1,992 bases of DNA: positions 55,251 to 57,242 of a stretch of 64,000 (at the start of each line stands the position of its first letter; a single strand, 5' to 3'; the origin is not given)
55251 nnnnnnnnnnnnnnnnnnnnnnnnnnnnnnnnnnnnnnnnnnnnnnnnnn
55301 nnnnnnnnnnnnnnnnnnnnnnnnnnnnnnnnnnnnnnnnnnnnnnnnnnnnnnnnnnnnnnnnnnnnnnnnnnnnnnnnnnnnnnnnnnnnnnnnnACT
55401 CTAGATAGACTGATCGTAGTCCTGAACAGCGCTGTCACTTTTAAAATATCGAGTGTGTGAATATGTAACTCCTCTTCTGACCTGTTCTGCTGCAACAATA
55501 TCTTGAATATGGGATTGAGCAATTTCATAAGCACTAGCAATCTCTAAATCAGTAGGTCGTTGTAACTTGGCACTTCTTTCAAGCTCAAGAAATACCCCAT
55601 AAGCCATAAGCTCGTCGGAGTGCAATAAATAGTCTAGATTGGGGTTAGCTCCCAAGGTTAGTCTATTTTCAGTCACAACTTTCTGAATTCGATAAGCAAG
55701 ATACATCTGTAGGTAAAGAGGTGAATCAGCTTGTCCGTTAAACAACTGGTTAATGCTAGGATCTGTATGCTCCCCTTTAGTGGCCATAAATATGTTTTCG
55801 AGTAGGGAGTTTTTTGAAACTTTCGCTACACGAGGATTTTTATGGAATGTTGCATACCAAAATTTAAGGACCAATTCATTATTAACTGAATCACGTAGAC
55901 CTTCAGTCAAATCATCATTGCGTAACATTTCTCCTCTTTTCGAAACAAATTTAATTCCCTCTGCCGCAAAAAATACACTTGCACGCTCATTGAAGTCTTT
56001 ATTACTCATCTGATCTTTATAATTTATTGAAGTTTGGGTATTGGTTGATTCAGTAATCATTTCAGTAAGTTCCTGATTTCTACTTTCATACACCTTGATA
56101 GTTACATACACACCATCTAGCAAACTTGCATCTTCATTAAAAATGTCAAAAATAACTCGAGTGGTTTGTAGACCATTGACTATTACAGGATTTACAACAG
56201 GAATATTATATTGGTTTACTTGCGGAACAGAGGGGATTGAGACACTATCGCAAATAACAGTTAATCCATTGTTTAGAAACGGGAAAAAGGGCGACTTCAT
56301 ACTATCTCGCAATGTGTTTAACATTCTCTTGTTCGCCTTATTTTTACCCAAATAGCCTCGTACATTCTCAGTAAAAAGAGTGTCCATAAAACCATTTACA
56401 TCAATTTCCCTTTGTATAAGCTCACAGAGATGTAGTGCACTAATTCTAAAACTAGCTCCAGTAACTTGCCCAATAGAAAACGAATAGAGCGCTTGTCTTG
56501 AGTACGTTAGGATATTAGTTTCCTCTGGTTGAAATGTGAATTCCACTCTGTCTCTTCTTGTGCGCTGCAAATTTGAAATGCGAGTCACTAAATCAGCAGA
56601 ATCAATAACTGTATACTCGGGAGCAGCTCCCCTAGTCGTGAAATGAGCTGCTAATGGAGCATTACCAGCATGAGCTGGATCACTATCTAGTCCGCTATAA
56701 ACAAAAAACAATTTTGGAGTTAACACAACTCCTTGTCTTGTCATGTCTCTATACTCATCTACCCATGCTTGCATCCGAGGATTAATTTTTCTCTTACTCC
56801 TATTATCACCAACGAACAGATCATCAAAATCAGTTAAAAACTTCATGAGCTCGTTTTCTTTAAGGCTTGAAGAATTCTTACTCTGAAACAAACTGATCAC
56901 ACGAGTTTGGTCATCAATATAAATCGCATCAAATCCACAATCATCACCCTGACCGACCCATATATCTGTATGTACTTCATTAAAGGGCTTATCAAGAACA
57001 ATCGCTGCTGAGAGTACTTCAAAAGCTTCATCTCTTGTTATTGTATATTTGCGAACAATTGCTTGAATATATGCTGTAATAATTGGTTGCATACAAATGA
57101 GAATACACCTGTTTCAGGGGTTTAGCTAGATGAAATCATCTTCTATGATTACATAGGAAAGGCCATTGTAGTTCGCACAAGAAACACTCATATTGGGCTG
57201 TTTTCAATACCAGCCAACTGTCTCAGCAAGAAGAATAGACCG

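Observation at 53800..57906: Low-GC islet next to tRNA-Gln carrying an AIPR-like + membrane coiled-coil two-gene operon (candidate abortive-infection/defence system)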

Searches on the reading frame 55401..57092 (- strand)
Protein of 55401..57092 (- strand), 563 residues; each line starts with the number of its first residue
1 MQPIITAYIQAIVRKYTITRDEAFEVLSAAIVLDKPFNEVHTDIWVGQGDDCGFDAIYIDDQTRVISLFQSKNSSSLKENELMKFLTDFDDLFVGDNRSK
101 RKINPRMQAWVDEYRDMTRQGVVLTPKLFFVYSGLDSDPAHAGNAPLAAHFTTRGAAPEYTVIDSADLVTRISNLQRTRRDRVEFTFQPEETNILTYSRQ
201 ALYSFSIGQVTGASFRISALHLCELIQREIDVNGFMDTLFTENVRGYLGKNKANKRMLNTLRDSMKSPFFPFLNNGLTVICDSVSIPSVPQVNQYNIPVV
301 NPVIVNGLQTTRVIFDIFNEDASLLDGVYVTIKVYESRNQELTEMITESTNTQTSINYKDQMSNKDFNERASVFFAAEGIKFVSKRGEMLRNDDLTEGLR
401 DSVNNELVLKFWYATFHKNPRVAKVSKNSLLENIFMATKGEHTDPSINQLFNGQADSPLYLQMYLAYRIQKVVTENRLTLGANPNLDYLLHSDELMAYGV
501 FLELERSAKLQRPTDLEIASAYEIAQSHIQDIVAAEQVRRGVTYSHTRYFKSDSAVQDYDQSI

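Call 4: search_protein_families(library=pfam, proteins=[window:55401-57092:-], max_evalue=0.1)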
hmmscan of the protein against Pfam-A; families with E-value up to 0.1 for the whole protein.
window:55401-57092:- (563 aa): 1 family
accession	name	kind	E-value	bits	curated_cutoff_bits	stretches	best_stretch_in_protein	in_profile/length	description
PF10592.14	AIPR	-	4.2e-35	122.3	25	1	240-476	1-244/308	AIPR protein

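Call 5: search_protein_families(library=padloc, proteins=[window:55401-57092:-], max_evalue=0.1)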
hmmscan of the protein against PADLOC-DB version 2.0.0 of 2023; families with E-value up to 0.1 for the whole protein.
window:55401-57092:- (563 aa): 2 families
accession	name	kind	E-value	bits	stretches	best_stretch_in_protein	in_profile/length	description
PDLC02357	AbiU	-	2.5e-48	163.5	1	2-535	3-506/537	AbiU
PDLC02207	MzaE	-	0.00054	16.6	1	238-365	243-376/598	-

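Call 7: find_encoding_contigs(protein=window:55401-57092:-, flank=10000, max_places=10)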
Protein window:55401-57092:- (563 aa): no gene with exactly this product is on record in the collection.

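Call 18: find_homologous_proteins(query=window:55401-57092:-, max_evalue=1e-10)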
Query window:55401-57092:- (563 aa): 365 proteins with E <= 1e-10 among 8000 candidates; the best 120 are listed.
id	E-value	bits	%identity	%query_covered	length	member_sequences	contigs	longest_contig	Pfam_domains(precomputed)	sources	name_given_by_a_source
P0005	0.0e+0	1261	100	100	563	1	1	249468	PF10592.15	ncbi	-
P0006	5.1e-228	776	61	99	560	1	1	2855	PF10592.15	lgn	-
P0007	5.8e-225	766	60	100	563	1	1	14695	PF10592.15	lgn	-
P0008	1.2e-224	765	60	100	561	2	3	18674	PF10592.15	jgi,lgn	jgi:hypothetical protein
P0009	8.5e-224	762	60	99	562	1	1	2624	PF10592.15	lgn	-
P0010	2.3e-213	728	58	99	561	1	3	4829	PF10592.15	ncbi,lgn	-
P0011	7.7e-212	723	57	100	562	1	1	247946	PF10592.15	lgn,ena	-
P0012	1.3e-193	662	55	100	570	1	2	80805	PF10592.15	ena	-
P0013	9.0e-190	650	51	100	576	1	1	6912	PF10592.15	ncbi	-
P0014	5.0e-183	628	49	100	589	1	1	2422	PF10592.15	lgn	-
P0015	3.5e-177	608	48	100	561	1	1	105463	PF10592.15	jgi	jgi:hypothetical protein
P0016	1.8e-162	560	45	100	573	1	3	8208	PF10592.15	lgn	-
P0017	6.8e-157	541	45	99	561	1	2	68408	PF10592.15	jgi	jgi:hypothetical protein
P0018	1.3e-155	537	45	99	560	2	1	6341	PF10592.15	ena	-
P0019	7.9e-154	531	43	100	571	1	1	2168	PF10592.15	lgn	-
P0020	2.3e-150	520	42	100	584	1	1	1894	PF10592.15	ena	-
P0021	2.9e-150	519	42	100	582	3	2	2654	PF10592.15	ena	-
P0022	1.8e-148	514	43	100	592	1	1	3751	PF10592.15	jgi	-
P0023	4.1e-148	512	54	73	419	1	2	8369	PF10592.15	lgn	-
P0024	6.7e-136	472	42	95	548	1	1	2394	PF10592.15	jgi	-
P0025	3.7e-131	456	42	99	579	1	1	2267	PF10592.15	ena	-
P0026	5.6e-131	456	42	99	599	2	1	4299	PF10592.15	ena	-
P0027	1.4e-129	451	42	99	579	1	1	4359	PF10592.15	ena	-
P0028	1.9e-129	451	42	99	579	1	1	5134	PF10592.15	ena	-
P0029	2.2e-129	451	42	99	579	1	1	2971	PF10592.15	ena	-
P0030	2.3e-129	450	42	99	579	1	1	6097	PF10592.15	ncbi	-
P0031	3.2e-129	450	41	99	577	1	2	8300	PF10592.15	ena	-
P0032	6.7e-129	449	42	99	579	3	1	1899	PF10592.15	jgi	-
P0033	9.2e-129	448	42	99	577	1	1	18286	PF10592.15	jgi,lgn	jgi:hypothetical protein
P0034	1.3e-128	448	41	99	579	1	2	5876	PF10592.15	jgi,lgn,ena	jgi:hypothetical protein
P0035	2.7e-128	447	42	99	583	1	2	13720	PF10592.15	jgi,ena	-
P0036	4.3e-128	446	41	99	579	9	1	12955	PF10592.15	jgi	jgi:hypothetical protein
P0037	8.3e-128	445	41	99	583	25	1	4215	PF10592.15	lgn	-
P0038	9.6e-128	445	42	99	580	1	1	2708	PF10592.15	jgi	jgi:hypothetical protein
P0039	2.1e-127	444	42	99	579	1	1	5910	PF10592.15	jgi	-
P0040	2.1e-127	444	41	99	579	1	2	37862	PF10592.15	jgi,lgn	jgi:hypothetical protein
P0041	4.3e-127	443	41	99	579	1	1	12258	PF10592.15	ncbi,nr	ncbi:MAG: AIPR family protein [Methanosarcinales archaeon]|nr:AIPR family protein [Methanosarcinales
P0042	5.3e-127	443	42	99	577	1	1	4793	PF10592.15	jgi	-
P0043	9.4e-127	442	41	99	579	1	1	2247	PF10592.15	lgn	-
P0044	1.6e-126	441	41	99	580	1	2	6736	PF10592.15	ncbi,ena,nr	ncbi:AIPR family protein [candidate division WOR-3 bacterium]|nr:AIPR family protein [candidate divi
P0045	1.8e-126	441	41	99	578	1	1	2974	PF10592.15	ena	-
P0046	2.9e-126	440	41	99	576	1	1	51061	PF10592.15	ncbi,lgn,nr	ncbi:MAG: AIPR family protein [Candidatus Methanoperedens sp.]|nr:AIPR family protein [Candidatus Me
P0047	3.5e-126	440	40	99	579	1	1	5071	PF10592.15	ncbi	ncbi:MAG: AIPR family protein [Methanosarcinaceae archaeon]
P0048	3.9e-126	440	40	99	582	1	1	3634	PF10592.15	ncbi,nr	ncbi:MAG: AIPR family protein [Candidatus Thermoplasmatota archaeon]|nr:AIPR family protein [Candida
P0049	4.2e-126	440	42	99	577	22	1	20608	PF10592.15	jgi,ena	-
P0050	6.3e-126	439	41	99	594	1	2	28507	PF10592.15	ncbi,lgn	-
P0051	1.0e-125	438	41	99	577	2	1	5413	PF10592.15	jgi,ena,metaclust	metaclust:\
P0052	2.0e-125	437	41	99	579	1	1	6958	PF10592.15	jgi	-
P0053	6.9e-124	432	41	99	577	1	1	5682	PF10592.15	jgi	-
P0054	2.0e-123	431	39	99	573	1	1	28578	PF10592.15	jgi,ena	-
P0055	2.8e-123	430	40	99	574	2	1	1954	PF10592.15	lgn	-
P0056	4.5e-123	430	40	99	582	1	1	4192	PF10592.15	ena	-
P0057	7.4e-123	429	40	99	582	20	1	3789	PF10592.15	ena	-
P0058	1.3e-122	428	39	99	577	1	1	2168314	PF10592.15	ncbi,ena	-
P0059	8.1e-122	426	39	99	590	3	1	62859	PF10592.15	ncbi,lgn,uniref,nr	ncbi:AIPR family protein [Methanolobus psychrotolerans]|uniref:AIPR family protein n=1 Tax=Methanolo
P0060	1.2e-121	425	40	99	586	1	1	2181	PF10592.15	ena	-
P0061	1.9e-121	424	40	99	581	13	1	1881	PF10592.15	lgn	-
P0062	3.6e-121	423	40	99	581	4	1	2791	PF10592.15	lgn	-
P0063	5.4e-121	423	38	99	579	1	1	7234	PF10592.15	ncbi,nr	ncbi:MAG: hypothetical protein GQ569_14470 [Methylococcaceae bacterium]|nr:hypothetical protein [Met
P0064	8.4e-121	422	39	96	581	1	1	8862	PF10592.15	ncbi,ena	-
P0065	3.0e-120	420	39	99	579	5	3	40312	PF10592.15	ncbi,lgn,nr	ncbi:MAG: AIPR family protein [Methylococcales bacterium]|nr:AIPR family protein [Methylococcales ba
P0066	9.4e-120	419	39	98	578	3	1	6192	PF10592.15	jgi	jgi:hypothetical protein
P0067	2.2e-119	418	39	99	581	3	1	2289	PF10592.15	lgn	-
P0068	3.7e-119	417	38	99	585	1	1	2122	PF10592.15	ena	-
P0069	7.2e-119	416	38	99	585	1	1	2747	PF10592.15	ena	-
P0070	8.0e-119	416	38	99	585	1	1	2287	PF10592.15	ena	-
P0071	9.9e-119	415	38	99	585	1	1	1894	PF10592.15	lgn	-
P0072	1.3e-118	415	39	98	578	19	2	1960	PF10592.15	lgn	-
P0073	1.5e-118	415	38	99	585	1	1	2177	PF10592.15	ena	-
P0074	1.6e-118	415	39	99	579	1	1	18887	PF10592.15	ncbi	ncbi:MAG: AIPR family protein [bacterium]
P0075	2.5e-118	414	39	99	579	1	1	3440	PF10592.15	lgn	-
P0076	2.6e-118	414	38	99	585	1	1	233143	PF10592.15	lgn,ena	-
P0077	2.8e-118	414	38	99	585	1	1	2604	PF10592.15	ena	-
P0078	4.2e-118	413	38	99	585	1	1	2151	PF10592.15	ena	-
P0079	5.9e-118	413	38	99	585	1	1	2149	PF10592.15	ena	-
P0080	6.9e-118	413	42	93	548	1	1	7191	PF10592.15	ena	-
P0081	7.3e-118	413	37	99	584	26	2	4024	PF10592.15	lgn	-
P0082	7.8e-118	412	38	99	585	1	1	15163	PF10592.15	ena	-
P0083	9.8e-118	412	38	99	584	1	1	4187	PF10592.15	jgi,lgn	-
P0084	1.2e-117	412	38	98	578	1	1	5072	PF10592.15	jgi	jgi:AIPR protein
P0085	1.3e-117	412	38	99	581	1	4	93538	PF10592.15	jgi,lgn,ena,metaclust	metaclust:\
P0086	1.5e-117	411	41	99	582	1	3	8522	PF10592.15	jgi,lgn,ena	-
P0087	2.1e-117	411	40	99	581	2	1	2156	PF10592.15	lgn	-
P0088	4.9e-117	410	38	99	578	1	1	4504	PF10592.15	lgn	-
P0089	4.9e-117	410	39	99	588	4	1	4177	PF10592.15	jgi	jgi:hypothetical protein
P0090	1.3e-116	408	37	99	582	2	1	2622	PF10592.15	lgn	-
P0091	2.5e-116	407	39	98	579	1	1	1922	PF10592.15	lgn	-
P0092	3.0e-116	407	39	99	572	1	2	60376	PF10592.15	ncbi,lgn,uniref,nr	ncbi:AIPR family protein [Flavobacterium branchiophilum]|uniref:Abortive phage infection protein C-t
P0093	7.1e-116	406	39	99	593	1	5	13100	PF10592.15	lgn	-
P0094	1.7e-115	405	38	99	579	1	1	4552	PF10592.15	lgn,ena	-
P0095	3.9e-115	404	37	99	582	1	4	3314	PF10592.15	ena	-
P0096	4.6e-115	403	38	99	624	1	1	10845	PF10592.15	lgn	-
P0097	2.8e-114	401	39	97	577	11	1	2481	PF10592.15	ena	-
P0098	2.8e-114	401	38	99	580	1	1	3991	PF10592.15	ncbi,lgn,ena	-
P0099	4.6e-114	400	37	99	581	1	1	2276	PF10592.15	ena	-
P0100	4.7e-114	400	39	99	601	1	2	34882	PF10592.15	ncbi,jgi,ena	-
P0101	8.7e-114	399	38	99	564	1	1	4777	PF10592.15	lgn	-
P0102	2.1e-113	398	38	98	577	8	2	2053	PF10592.15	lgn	-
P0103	5.2e-113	397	37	99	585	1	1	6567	PF10592.15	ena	-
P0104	5.3e-113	397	37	99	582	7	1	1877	PF10592.15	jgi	-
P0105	5.3e-113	396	37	99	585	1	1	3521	PF10592.15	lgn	-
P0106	7.7e-113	396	37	99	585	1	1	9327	PF10592.15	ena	-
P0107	8.5e-113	396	37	99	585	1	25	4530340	PF10592.15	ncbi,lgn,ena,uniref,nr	ncbi:AIPR family protein [Pseudanabaena mucicola]|uniref:AIPR family protein n=1 Tax=Pseudanabaena m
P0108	9.5e-113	396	37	99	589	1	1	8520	PF10592.15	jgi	-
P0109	9.6e-113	396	37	99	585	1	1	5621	PF10592.15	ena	-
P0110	9.6e-113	396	37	99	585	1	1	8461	PF10592.15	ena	-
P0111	9.7e-113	396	40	89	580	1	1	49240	PF10592.15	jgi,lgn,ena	-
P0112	9.8e-113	396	39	98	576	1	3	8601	PF10592.15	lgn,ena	-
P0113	1.1e-112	395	37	99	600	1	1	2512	PF10592.15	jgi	jgi:hypothetical protein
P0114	1.2e-112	395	38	99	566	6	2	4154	PF10592.15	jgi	-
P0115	1.2e-112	395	38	99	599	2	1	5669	PF10592.15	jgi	jgi:hypothetical protein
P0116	1.3e-112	395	37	99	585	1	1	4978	PF10592.15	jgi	-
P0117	1.4e-112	395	37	99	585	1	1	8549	PF10592.15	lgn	-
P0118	1.6e-112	395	38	99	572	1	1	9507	PF10592.15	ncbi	-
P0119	1.6e-112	395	38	99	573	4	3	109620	PF10592.15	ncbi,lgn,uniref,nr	ncbi:MAG: AIPR family protein [Flavobacterium sp.]|uniref:AIPR family protein n=2 Tax=Flavobacterium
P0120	2.4e-112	394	37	99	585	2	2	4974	PF10592.15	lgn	-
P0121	3.6e-112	394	39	97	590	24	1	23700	PF10592.15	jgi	-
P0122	4.8e-112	393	37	99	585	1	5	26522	PF10592.15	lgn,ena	-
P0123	6.6e-112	393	39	97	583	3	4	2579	PF10592.15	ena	-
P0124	6.7e-112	393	40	88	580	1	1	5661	PF10592.15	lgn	-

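Call 19: find_encoding_contigs(protein=P0011, flank=8000, max_places=2)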
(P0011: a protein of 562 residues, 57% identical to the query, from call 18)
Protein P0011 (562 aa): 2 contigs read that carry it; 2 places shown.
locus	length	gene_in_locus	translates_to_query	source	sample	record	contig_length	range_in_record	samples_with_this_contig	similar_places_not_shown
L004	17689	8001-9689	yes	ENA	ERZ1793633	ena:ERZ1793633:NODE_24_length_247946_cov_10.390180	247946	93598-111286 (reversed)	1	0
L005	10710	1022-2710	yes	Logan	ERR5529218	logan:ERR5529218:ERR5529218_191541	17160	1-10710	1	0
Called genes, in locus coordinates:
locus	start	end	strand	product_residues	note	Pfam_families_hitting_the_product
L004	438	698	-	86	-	PF01541:GIY-YIG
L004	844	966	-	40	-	-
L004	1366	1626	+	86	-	-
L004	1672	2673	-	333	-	PF00291:PALP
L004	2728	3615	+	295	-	PF03462:PCRF, PF00472:RF-1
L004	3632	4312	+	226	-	PF02463:SMC_N (weak), PF13175:AAA_15 (faint), PF00005:ABC_tran, PF13304:AAA_21 (weak)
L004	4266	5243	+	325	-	PF18075:FtsX_ECD, PF02687:FtsX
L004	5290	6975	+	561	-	PF06418:CTP_synth_N, PF00117:GATase, PF07722:Peptidase_C26 (weak)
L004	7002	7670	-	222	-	PF18306:LDcluster4, PF03641:Lysine_decarbox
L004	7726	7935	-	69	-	-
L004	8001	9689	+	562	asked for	PF10592:AIPR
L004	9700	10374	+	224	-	PF09195:Endonuc-BglII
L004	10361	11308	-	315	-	PF01555:N6_N4_Mtase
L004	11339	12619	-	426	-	PF00239:Resolvase, PF07508:Recombinase, PF13408:Zn_ribbon_recom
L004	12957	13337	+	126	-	-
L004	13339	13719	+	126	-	PF13020:NOV_C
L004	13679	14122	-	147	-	-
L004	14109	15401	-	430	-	PF01555:N6_N4_Mtase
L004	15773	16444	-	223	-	PF01726:LexA_DNA_bind, PF00717:Peptidase_S24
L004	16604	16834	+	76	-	PF09954:DUF2188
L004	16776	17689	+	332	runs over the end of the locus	-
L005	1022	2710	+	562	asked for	PF10592:AIPR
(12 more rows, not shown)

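Call 20: find_encoding_contigs(protein=P0008, flank=8000, max_places=3)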
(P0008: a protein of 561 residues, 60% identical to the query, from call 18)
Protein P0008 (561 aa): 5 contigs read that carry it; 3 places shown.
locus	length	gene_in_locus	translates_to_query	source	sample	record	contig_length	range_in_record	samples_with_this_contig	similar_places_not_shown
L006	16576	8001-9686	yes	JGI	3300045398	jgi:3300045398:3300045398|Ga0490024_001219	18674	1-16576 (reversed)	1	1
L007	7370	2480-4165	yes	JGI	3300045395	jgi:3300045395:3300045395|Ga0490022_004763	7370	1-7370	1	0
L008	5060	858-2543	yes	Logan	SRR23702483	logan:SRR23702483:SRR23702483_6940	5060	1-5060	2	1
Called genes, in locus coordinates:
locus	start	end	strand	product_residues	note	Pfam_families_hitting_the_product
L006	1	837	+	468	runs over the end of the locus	PF02784:Orn_Arg_deC_N, PF00278:Orn_DAP_Arg_deC (faint)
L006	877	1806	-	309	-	PF18075:FtsX_ECD, PF02687:FtsX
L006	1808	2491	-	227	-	PF00005:ABC_tran, PF20720:nSTAND3 (faint), PF13304:AAA_21 (weak)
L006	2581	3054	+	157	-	PF00719:Pyrophosphatase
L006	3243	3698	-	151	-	-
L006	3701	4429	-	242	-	PF00106:adh_short, PF08659:KR, PF13561:adh_short_C2, PF23441:SDR (faint)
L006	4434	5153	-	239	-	PF00561:Abhydrolase_1, PF12146:Hydrolase_4 (faint), PF12697:Abhydrolase_6 (weak)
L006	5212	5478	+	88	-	PF12844:HTH_19, PF13560:HTH_31, PF01381:HTH_3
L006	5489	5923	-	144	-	-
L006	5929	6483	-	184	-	-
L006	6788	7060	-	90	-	-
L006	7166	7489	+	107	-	PF01381:HTH_3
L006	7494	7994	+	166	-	PF06114:Peptidase_M78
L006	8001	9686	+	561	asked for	PF10592:AIPR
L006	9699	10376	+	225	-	PF09195:Endonuc-BglII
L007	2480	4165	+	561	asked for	PF10592:AIPR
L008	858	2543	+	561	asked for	PF10592:AIPR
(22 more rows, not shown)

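Call 21: find_encoding_contigs(protein=P0007, flank=8000, max_places=2)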
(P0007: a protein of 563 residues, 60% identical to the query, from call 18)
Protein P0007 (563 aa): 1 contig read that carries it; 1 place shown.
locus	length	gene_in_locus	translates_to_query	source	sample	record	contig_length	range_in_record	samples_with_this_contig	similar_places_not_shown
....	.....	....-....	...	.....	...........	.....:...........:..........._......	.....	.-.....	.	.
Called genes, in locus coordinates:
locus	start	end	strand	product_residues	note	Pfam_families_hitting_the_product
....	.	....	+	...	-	?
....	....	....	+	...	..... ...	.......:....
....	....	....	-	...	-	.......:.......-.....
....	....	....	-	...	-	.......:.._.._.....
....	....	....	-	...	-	-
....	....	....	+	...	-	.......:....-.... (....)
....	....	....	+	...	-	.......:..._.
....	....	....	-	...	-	-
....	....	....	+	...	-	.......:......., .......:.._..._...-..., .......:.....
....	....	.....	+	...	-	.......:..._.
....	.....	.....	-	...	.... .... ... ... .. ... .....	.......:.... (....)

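Call 22: find_encoding_contigs(protein=P0012, flank=8000, max_places=2)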
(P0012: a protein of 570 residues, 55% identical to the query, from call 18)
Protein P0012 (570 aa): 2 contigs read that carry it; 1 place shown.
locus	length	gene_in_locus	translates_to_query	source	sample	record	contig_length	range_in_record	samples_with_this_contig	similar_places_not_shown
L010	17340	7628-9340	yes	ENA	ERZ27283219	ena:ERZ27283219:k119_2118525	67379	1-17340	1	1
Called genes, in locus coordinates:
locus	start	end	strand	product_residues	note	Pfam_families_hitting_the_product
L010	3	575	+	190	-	?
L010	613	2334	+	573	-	PF01807:Zn_ribbon_DnaG, PF08275:DNAG_N, PF01751:Toprim, PF13155:Toprim_2, PF13362:Toprim_3, PF13662:Toprim_4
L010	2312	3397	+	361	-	PF03979:Sigma70_r1_1, PF00140:Sigma70_r1_2, PF04542:Sigma70_r2, PF04539:Sigma70_r3, PF04545:Sigma70_r4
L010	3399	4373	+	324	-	PF01966:HD (weak)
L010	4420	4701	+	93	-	-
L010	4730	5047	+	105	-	-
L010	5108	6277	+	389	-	PF00155:Aminotran_1_2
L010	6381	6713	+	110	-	-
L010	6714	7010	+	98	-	-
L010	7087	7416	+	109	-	-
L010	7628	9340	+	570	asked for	PF10592:AIPR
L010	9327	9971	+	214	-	PF09195:Endonuc-BglII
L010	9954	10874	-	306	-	PF01555:N6_N4_Mtase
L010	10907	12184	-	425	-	PF00239:Resolvase, PF07508:Recombinase, PF13408:Zn_ribbon_recom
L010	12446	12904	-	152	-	PF13517:FG-GAP_3 (faint)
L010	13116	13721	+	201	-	PF01810:LysE (weak)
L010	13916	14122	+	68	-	-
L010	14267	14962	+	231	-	-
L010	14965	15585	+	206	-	-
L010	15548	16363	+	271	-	-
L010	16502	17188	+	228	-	PF10502:Peptidase_S26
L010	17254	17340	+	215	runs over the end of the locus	-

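Call 27: list_cluster_members(proteins=[P0005, P0001])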
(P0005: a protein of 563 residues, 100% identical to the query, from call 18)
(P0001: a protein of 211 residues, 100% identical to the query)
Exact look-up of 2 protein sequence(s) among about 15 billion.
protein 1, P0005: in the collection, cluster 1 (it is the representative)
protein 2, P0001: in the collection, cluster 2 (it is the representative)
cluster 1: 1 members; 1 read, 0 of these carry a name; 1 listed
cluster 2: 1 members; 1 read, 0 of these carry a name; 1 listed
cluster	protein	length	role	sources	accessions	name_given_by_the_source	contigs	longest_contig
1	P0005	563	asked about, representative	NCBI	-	-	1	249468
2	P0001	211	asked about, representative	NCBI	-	-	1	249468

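Call 31: search_solved_structures(query=window:55401-57092:-, max_evalue=1, show_alignments=1)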
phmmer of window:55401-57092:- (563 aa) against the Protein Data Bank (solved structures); distinct sequences matched with E-value up to 1: 0.

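Call 32: search_protein_families(library=ncbifam, proteins=[window:55401-57092:-], max_evalue=0.01)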
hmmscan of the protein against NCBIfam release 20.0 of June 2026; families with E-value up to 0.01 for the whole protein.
window:55401-57092:- (563 aa): 1 family
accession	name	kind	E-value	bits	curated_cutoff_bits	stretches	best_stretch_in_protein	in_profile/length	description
NF041935.1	MzaE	equivalog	2.7e-05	22.9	1050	1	239-368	243-378/593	MZA anti-phage system associated AIPR family protein MzaE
